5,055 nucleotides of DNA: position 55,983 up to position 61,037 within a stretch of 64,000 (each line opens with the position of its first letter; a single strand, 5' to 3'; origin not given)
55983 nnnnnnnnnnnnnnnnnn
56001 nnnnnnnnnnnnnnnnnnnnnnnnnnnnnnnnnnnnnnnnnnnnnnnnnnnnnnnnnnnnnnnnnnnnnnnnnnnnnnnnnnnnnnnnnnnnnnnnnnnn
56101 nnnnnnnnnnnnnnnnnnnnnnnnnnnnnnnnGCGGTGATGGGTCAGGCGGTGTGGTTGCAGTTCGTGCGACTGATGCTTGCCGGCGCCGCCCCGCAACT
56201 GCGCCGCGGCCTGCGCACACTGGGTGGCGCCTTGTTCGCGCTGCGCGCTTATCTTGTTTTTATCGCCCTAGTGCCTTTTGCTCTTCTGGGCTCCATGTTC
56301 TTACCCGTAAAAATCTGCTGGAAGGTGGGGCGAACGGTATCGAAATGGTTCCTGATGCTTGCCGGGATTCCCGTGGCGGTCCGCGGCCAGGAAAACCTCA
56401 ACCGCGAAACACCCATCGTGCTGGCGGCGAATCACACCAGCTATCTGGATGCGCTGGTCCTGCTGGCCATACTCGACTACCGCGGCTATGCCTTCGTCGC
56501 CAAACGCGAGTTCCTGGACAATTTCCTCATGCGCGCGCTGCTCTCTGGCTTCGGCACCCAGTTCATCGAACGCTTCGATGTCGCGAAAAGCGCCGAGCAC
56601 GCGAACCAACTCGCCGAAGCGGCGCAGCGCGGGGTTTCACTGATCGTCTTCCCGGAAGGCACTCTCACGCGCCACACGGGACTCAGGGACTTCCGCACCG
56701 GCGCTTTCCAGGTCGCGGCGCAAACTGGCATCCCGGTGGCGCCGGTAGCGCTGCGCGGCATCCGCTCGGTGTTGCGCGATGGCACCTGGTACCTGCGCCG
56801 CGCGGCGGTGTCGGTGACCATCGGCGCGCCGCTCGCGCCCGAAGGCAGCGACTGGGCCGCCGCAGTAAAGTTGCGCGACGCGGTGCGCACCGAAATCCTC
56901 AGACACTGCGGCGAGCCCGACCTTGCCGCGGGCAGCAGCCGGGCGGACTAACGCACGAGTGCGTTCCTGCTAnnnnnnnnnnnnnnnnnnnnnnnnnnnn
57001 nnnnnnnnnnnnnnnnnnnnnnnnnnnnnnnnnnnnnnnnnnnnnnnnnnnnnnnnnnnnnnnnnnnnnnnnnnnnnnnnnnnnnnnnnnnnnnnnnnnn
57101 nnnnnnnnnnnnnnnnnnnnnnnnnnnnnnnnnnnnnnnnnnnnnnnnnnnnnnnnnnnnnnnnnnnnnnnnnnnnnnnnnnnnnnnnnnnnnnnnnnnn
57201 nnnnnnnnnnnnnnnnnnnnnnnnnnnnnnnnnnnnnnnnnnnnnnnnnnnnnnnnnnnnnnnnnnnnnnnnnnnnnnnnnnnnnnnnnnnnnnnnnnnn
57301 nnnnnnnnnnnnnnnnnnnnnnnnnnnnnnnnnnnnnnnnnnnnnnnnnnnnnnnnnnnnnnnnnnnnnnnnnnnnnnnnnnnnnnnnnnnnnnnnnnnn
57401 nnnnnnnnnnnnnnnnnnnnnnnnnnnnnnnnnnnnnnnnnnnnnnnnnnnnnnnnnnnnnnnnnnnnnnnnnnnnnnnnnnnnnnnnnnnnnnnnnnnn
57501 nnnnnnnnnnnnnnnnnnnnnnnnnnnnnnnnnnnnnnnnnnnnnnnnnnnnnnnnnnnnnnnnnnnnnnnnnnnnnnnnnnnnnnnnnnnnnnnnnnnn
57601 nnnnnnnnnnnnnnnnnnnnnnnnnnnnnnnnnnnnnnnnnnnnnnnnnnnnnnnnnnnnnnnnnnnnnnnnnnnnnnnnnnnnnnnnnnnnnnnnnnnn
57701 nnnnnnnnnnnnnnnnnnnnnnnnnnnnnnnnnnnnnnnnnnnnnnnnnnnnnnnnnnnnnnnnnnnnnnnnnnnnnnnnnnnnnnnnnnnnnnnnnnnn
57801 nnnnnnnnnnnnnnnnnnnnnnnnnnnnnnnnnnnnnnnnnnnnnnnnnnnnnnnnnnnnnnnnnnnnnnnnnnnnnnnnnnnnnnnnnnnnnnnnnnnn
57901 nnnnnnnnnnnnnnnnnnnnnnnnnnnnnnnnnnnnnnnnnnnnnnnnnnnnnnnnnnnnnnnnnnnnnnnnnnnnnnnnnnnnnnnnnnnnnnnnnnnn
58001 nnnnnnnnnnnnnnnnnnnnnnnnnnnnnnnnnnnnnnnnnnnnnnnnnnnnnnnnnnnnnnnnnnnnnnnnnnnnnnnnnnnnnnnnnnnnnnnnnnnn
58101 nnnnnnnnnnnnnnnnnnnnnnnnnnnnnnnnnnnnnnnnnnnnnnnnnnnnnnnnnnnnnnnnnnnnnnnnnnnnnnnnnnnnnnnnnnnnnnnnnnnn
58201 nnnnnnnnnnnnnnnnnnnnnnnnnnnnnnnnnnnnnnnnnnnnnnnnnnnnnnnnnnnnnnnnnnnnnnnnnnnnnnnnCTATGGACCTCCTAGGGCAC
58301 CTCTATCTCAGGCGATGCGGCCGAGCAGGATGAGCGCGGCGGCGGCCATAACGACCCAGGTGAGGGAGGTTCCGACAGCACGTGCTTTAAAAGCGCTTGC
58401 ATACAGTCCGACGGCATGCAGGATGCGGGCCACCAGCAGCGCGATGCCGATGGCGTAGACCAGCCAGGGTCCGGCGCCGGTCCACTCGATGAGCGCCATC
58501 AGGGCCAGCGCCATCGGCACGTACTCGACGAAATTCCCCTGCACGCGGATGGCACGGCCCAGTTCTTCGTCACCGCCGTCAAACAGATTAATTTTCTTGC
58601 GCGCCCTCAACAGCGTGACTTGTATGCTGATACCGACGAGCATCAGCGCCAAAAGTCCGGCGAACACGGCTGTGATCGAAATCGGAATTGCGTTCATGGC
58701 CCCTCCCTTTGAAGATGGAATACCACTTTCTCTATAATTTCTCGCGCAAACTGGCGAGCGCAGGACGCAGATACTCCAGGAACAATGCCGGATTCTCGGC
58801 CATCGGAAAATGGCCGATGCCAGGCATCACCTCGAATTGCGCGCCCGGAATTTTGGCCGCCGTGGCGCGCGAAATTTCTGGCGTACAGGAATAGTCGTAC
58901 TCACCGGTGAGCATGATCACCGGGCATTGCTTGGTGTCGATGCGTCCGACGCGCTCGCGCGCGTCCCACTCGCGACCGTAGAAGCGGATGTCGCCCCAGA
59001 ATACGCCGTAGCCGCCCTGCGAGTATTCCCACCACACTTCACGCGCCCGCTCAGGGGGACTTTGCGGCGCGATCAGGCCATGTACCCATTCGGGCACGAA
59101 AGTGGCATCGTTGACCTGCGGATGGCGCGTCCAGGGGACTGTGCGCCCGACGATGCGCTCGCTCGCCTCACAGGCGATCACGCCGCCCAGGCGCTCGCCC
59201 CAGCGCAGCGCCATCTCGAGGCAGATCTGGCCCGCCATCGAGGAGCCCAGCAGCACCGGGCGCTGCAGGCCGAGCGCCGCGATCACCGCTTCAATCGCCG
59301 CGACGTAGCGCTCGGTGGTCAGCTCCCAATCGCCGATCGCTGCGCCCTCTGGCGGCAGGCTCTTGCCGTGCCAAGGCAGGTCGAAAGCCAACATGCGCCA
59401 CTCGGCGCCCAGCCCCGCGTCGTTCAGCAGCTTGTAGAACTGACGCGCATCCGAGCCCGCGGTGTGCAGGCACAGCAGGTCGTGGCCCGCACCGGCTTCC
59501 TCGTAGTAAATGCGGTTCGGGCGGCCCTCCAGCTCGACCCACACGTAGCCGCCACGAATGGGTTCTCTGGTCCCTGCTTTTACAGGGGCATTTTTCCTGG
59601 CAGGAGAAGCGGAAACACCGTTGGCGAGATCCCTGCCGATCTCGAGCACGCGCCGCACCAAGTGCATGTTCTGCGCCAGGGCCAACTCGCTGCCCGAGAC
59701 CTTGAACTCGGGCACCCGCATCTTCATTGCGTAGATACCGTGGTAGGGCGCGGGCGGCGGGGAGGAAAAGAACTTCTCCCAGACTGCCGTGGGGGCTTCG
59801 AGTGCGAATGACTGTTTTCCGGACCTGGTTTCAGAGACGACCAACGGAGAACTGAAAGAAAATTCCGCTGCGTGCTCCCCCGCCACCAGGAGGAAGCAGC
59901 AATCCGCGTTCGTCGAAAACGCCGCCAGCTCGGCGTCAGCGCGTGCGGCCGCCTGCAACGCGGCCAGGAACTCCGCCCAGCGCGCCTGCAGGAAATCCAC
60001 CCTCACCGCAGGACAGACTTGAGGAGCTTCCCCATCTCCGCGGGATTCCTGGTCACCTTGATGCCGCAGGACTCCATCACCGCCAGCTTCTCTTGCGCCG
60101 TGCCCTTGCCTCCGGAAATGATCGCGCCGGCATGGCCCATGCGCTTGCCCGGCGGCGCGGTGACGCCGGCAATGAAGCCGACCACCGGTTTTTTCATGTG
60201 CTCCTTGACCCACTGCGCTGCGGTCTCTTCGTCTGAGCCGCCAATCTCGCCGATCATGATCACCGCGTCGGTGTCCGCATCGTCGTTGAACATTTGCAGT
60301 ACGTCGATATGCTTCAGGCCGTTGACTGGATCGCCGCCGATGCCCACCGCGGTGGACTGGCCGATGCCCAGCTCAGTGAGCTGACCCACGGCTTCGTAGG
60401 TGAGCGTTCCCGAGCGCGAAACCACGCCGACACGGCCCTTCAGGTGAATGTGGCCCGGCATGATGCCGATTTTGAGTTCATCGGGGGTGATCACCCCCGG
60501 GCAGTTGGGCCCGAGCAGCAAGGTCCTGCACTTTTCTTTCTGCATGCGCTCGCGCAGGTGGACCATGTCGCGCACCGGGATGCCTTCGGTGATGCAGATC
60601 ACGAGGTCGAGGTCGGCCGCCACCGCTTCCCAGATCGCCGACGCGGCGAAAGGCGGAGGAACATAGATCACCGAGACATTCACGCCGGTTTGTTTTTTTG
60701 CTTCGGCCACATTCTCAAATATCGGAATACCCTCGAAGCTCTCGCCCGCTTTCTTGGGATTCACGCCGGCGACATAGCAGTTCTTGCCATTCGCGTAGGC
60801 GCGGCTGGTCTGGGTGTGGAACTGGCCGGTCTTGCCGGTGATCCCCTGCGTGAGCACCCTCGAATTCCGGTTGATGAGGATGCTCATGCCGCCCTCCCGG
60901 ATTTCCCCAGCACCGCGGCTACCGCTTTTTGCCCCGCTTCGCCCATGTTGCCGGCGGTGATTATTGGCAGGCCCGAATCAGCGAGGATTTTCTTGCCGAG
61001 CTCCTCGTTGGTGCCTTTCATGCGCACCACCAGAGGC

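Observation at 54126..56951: Self-contained ACP / FAAL / transmembrane / LPLAT protein: an Aas-like lipid re-acylation machine with inverted domain order and its own carrier domain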

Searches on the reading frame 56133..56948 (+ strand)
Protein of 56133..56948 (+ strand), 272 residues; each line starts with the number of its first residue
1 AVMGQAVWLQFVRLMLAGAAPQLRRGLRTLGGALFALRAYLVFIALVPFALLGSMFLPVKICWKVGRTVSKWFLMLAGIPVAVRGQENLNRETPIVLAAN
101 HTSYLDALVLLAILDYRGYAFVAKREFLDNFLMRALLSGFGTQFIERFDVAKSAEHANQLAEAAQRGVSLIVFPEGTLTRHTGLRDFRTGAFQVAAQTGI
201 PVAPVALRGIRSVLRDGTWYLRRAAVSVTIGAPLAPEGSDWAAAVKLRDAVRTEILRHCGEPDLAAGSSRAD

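Call 35: search_protein_families(library=ncbifam, proteins=[window:56148-56948:+], max_evalue=0.01)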
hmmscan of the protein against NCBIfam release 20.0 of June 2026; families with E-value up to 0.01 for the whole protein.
seq(267 aa): 11 families
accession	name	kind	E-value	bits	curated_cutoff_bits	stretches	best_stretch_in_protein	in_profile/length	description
TIGR00530.1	AGP_acyltrn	subfamily_domain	1e-27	96.4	102.95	1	73-202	1-129/130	1-acylglycerol-3-phosphate O-acyltransferase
NF006386.0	PRK08633.1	equivalog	5.6e-21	74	1221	1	30-205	384-554/1147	acyl-[ACP]--phospholipid O-acyltransferase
NF052553.1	LyOrLpactfOlsABRUA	equivalog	3.6e-17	62.4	300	1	35-196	15-169/263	lyso-ornithine lipid O-acyltransferase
NF005291.0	PRK06814.1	equivalog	9e-13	47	1349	1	56-206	422-567/1140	acyl-[ACP]--phospholipid O-acyltransferase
NF052552.1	LyOrLpactfOlsARHOCB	equivalog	5.5e-12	45.2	300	1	59-191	60-185/271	lyso-ornithine lipid O-acyltransferase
NF011593.0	PRK15018.1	equivalog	7.9e-10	38.9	501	1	71-202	48-179/245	1-acylglycerol-3-phosphate O-acyltransferase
NF005959.0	PRK08043.1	equivalog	2e-08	33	886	1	76-205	16-140/719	bifunctional acyl-ACP--phospholipid O-acyltransferase/long-chain-fatty-acid--ACP ligase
NF052615.1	orn_lipid_OlsF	equivalog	1.9e-05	23.4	620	1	78-209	70-203/570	bifunctional ornithine lipid synthase OlsF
NF058536.1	LPAAT_acyl_YihG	equivalog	0.00022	20.6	260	1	58-112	52-106/290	1-acylglycerol-3-phosphate O-acyltransferase, YihG family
NF053697.1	LyGlyAclTfGlsABct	equivalog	0.0005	19.3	260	1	73-178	60-164/267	lyso-glycine lipid O-acyltransferase GlsA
NF010621.0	PRK14014.1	domain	0.00068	18.8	186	1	61-112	60-111/301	acetyltransferase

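Call 36: search_solved_structures(query=window:56148-56948:+, max_evalue=1, show_alignments=2)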
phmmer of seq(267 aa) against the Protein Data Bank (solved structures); distinct sequences matched with E-value up to 1: 3.
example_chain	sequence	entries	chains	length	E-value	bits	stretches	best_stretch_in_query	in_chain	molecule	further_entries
5kym_A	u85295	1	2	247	3.1e-17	66.1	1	60-247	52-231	1-acyl-sn-glycerol-3-phosphate acyltransferase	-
5g5h_C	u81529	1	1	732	0.16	14.6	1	157-248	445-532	Aldehyde oxidoreductase molybdenum-binding subunit PaoC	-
5g5g_C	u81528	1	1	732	0.19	14.4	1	157-248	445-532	PUTATIVE XANTHINE DEHYDROGENASE YAGS FAD-BINDING SUBUNIT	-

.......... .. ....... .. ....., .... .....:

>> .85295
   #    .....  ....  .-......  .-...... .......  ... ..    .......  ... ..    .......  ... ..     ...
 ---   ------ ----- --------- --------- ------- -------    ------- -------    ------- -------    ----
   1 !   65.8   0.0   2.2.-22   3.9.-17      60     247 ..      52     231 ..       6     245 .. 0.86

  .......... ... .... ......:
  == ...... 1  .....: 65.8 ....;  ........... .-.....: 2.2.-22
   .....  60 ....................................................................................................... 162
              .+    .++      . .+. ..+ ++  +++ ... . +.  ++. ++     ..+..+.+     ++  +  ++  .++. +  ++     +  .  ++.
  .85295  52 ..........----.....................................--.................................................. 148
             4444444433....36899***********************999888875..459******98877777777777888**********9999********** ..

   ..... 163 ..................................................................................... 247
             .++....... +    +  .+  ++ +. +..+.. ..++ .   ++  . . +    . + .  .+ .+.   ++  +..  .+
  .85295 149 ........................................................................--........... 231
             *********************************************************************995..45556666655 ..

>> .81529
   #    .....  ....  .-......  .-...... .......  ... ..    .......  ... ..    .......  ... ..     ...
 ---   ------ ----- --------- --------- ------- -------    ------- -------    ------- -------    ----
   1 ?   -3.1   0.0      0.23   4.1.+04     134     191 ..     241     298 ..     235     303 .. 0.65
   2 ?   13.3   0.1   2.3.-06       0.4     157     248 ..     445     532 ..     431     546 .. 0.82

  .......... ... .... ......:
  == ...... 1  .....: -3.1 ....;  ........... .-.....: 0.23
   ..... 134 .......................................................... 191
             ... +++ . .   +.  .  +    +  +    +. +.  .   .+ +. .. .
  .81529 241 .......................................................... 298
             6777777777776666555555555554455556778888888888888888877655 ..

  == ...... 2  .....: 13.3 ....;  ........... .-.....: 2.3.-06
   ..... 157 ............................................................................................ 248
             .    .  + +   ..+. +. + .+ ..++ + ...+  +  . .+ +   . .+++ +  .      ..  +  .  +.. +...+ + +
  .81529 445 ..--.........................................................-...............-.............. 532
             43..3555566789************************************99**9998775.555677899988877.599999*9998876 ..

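Call 66: search_protein_representatives(protein=window:56133-56948:+)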
Query: 272 residues. Proteins with E-value up to 0.001 (for the whole library): 23911; up to 1e-10: 4348; up to 1e-30: 335. The best 150 are listed.
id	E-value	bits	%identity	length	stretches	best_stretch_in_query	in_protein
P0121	6.3e-67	242.1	70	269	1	4-191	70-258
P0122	1.5e-63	231.0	50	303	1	8-265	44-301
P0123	2.6e-61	223.7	73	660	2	140-264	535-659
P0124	5.8e-60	219.3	42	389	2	5-265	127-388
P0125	2.4e-59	217.3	55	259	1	17-230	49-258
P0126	2.1e-56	207.6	46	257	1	10-264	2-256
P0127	3.9e-56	206.7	46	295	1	7-269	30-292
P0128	7.5e-56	205.8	52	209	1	75-267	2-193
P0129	2.3e-55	204.2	43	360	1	33-264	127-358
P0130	6.3e-55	202.8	47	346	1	7-266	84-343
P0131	9.5e-55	202.2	43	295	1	6-266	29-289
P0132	1.1e-54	201.9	43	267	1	7-264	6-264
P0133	1.6e-52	194.9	43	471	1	2-266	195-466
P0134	6.0e-52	193.0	72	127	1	83-209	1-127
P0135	9.7e-52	192.3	46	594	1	11-266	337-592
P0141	8.8e-51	189.2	41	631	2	6-265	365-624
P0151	6.2e-48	179.9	45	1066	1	5-266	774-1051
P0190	1.0e-43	166.0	39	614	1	6-264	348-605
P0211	4.0e-42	160.8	36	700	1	35-264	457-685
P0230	2.4e-41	158.3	46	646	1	2-250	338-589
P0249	1.4e-39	152.5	39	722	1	6-265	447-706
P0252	2.5e-39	151.7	45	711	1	41-253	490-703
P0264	1.4e-38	149.2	33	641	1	6-265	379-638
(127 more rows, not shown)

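Call 76: search_protein_families(library=pfam, proteins=[P0141, P0190, P0264, P0230, P0135, P0123, P0211, P0249, P0252, P0151], max_evalue=0.0001)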
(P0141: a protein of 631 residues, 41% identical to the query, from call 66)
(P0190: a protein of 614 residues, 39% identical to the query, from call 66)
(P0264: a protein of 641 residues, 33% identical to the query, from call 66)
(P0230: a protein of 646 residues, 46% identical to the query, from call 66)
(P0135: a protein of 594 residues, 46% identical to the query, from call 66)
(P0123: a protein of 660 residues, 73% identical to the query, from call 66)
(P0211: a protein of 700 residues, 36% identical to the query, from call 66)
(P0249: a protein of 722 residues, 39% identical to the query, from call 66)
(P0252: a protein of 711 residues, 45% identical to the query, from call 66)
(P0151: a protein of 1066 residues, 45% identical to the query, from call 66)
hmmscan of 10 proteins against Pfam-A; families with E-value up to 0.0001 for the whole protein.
P0141 (631 aa): 2 families
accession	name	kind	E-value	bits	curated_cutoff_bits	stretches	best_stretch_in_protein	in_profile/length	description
PF00501.34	AMP-binding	-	7.6e-28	97.8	29.9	1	1-206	208-384/384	AMP-binding enzyme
PF01553.26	Acyltransferase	-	1.7e-22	80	23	1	444-566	5-131/132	Acyltransferase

P0190 (614 aa): 2 families
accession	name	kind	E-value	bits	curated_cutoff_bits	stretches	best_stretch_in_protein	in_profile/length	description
PF01553.26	Acyltransferase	-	1.5e-27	96.4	23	1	424-548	3-131/132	Acyltransferase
PF00501.34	AMP-binding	-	3.1e-22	79.3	29.9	1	2-196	219-384/384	AMP-binding enzyme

P0264 (641 aa): 3 families
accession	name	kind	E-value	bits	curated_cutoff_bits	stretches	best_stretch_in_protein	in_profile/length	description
PF00501.34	AMP-binding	-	8e-29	101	29.9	1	1-230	181-384/384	AMP-binding enzyme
PF01553.26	Acyltransferase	-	3.9e-22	78.9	23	1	455-580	2-131/132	Acyltransferase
PF23024.1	AMP-dom_DIP2-like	-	7.7e-05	23.1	27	0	266-374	2-105/110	Disco-interacting protein 2-like, AMP domain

P0230 (646 aa): 2 families
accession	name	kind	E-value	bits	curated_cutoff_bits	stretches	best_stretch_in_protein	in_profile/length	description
PF01553.26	Acyltransferase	-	2.5e-12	47.2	23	1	446-546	30-131/132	Acyltransferase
PF00501.34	AMP-binding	-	4.2e-09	36.1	29.9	1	58-188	284-384/384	AMP-binding enzyme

P0135 (594 aa): 2 families
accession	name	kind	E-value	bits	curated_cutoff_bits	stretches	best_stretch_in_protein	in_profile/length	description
PF01553.26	Acyltransferase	-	1.7e-24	86.6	23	1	408-533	2-131/132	Acyltransferase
PF00501.34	AMP-binding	-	1.8e-14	53.8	29.9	1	2-181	234-384/384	AMP-binding enzyme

P0123 (660 aa): 2 families
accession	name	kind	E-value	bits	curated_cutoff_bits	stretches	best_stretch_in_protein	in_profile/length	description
PF00501.34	AMP-binding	-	1.4e-52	179.3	29.9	1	1-346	52-384/384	AMP-binding enzyme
PF01553.26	Acyltransferase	-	8.1e-13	48.8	23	1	534-602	63-131/132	Acyltransferase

P0211 (700 aa): 2 families
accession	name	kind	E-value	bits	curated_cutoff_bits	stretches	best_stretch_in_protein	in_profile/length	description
PF01553.26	Acyltransferase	-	1.2e-30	106.5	23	1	503-629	2-132/132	Acyltransferase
PF00501.34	AMP-binding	-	1.2e-09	38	29.9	0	130-202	9-77/384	AMP-binding enzyme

P0249 (722 aa): 2 families
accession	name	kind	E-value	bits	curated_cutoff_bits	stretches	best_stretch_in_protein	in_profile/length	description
PF00501.34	AMP-binding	-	1.6e-48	165.9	29.9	1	36-294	153-384/384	AMP-binding enzyme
PF01553.26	Acyltransferase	-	5.8e-26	91.3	23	1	523-648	2-131/132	Acyltransferase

P0252 (711 aa): 3 families
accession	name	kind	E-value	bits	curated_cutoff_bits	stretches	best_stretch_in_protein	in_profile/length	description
PF00501.34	AMP-binding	-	1.3e-64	218.8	29.9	1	122-449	1-337/384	AMP-binding enzyme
PF01553.26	Acyltransferase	-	1.4e-29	103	23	1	533-657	3-131/132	Acyltransferase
PF00550.31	PP-binding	-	4e-10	40.3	20.8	1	37-84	18-64/67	Phosphopantetheine attachment site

P0151 (1066 aa): 3 families
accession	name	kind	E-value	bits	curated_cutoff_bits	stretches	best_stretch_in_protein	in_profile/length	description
PF00501.34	AMP-binding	-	1.9e-66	224.9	29.9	1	217-618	2-384/384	AMP-binding enzyme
PF01553.26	Acyltransferase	-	4.4e-26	91.7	23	1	850-976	1-131/132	Acyltransferase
PF00550.31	PP-binding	-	9.7e-11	42.2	20.8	1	77-147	3-66/67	Phosphopantetheine attachment site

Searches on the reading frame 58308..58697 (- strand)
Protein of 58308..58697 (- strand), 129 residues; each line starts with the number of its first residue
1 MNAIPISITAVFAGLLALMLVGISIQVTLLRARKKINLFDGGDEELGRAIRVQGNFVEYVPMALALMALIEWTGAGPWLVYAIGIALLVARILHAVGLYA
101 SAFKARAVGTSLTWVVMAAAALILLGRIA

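Call 5: search_protein_families(library=pfam, proteins=[window:58308-58697:-], max_evalue=0.001)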
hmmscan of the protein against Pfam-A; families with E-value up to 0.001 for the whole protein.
window:58308-58697:- (129 aa): 1 family
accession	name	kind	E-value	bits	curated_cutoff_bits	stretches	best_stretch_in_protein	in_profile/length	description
PF01124.23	MAPEG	-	4.7e-22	78.9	23.4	1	10-125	2-128/129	MAPEG family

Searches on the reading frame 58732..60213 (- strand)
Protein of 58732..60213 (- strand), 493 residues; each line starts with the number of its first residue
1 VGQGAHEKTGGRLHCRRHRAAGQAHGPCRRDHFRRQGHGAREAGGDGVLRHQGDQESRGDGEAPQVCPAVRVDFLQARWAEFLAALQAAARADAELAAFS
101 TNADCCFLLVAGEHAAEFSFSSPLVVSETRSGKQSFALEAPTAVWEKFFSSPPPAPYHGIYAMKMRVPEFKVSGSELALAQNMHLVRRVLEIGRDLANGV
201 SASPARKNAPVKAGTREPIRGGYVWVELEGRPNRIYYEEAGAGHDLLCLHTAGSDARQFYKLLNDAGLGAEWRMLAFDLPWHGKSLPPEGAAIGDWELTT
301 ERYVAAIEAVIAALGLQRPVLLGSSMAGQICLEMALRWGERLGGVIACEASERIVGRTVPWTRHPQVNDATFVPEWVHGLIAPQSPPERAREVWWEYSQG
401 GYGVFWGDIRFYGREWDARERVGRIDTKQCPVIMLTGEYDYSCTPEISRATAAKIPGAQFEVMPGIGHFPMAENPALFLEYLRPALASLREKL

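Call 6: search_protein_families(library=pfam, proteins=[window:58732-60213:-], max_evalue=0.001)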
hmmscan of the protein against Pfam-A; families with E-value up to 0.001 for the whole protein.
window:58732-60213:- (493 aa): 3 families
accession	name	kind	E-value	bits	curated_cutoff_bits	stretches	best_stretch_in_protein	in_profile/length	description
PF12697.13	Abhydrolase_6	-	7.4e-17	63.2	26.3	1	246-479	1-215/217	Alpha/beta hydrolase family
PF00561.26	Abhydrolase_1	-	9.6e-15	55.3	25.8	1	246-475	3-245/245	alpha/beta hydrolase fold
PF12146.15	Hydrolase_4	-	0.00012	21.9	27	0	269-473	29-237/239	Serine aminopeptidase, S33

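Call 82: search_protein_families(library=ncbifam, proteins=[window:58735-60213:-], max_evalue=1e-10)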
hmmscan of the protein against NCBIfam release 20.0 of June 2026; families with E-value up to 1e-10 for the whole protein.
window:58735-60213:- (493 aa): 7 families
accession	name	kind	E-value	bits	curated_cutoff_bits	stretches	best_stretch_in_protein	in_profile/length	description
NF051488.1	bifunc_PcaDC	exception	4.7e-20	72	390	1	245-487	14-251/375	bifunctional 3-oxoadipate enol-lactonase/4-carboxymuconolactone decarboxylase PcaDC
TIGR02427.1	protocat_pcaD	equivalog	8e-19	68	255.85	0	414-483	181-247/251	3-oxoadipate enol-lactonase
TIGR01250.1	pro_imino_pep_2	subfamily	2.3e-14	53.6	167.65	0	382-483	183-284/288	proline iminopeptidase-family hydrolase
TIGR03695.1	menH_SHCHC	equivalog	5e-12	45.8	208.55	0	246-346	5-100/252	2-succinyl-6-hydroxy-2,4-cyclohexadiene-1-carboxylate synthase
NF051487.1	bifunc_PcaCD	exception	8.4e-12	44.9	430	0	422-484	347-409/413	bifunctional 4-carboxymuconolactone decarboxylase/3-oxoadipate enol-lactonase PcaCD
TIGR03056.1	bchO_mg_che_rel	equivalog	1.3e-11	44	172.55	0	241-337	26-115/278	alpha/beta fold hydrolase BchO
NF011457.0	PRK14875.1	equivalog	1.4e-11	44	307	0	216-341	105-222/372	acetoin dehydrogenase dihydrolipoyllysine-residue acetyltransferase subunit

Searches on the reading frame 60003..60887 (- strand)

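Call 6: search_protein_families(library=pfam, proteins=[window:60003-60887:-], max_evalue=0.001)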
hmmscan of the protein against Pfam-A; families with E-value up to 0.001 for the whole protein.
window:60003-60887:- (294 aa): 4 families
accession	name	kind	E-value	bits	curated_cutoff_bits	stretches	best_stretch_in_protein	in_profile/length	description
PF02629.25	CoA_binding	-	1.1e-23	84.2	22.3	1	7-102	2-97/97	CoA binding domain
PF00549.24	Ligase_CoA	-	1.6e-22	80.4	24.5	1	156-267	1-118/128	CoA-ligase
PF13607.11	Succ_CoA_lig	-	6.3e-09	36.1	27.4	1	150-288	1-134/138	Succinyl-CoA ligase like flavodoxin domain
PF13380.12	CoA_binding_2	-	3.3e-05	24.7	22.8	1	27-133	19-114/116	CoA binding domain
